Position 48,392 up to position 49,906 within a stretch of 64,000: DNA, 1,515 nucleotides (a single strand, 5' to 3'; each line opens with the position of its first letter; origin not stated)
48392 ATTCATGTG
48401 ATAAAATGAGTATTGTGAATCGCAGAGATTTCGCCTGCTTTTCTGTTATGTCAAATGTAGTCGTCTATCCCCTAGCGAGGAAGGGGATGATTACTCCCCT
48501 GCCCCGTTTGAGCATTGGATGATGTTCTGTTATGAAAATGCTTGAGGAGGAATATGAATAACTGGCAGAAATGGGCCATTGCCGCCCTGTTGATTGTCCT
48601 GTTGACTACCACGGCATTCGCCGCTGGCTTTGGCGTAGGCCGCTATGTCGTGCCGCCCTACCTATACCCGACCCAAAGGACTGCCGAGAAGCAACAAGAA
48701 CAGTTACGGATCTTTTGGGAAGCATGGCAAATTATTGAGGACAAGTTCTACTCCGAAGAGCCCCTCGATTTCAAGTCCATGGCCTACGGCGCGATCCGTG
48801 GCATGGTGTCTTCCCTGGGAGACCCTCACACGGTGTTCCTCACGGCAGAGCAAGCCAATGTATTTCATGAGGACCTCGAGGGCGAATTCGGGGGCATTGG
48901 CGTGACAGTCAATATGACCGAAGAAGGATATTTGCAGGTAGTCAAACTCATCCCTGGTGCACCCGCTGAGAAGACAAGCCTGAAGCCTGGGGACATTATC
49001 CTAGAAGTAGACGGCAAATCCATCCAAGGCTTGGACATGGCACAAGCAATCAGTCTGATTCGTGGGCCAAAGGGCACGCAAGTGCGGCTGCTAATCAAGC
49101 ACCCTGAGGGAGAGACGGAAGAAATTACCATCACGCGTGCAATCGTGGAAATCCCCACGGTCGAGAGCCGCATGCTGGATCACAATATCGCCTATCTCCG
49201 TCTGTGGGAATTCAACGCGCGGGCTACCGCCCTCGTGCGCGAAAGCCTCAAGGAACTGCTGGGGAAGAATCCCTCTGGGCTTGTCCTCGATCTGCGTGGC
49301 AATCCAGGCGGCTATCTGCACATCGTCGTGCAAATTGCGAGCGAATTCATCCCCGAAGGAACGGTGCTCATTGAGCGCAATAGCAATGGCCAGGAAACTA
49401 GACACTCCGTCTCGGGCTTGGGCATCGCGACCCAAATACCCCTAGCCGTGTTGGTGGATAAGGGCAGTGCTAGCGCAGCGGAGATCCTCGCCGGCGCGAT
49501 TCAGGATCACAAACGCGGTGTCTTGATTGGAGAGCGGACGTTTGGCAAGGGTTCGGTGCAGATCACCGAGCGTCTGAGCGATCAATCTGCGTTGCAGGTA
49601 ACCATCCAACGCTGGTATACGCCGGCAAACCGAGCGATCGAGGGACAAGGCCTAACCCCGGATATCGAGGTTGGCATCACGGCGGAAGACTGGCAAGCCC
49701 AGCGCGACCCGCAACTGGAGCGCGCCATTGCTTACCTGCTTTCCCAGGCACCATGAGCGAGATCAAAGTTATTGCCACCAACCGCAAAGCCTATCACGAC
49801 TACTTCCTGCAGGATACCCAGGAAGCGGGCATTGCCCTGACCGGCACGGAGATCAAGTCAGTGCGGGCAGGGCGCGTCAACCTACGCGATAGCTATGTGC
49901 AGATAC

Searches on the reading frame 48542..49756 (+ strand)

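Call 39: search_protein_families(library=pfam, proteins=[window:48542-49756:+], max_evalue=0.00001)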
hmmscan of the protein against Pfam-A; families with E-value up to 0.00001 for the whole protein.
window:48542-49756:+ (404 aa): 5 families
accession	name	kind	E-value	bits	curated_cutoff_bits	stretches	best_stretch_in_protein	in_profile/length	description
PF03572.23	Peptidase_S41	-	2.8e-53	180.3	24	1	215-377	1-165/165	Peptidase family S41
PF17820.7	PDZ_6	-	3e-12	46.5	27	1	133-186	2-53/54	PDZ domain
PF00595.29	PDZ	-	3.4e-11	43.8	23.2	1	117-185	10-80/81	PDZ domain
PF13180.12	PDZ_2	-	5.2e-10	39.9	27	1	117-197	1-78/80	PDZ domain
PF22694.1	CtpB_N-like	-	4.6e-08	33.9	27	1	46-103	29-84/85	Activating protease CtpB N-terminal domain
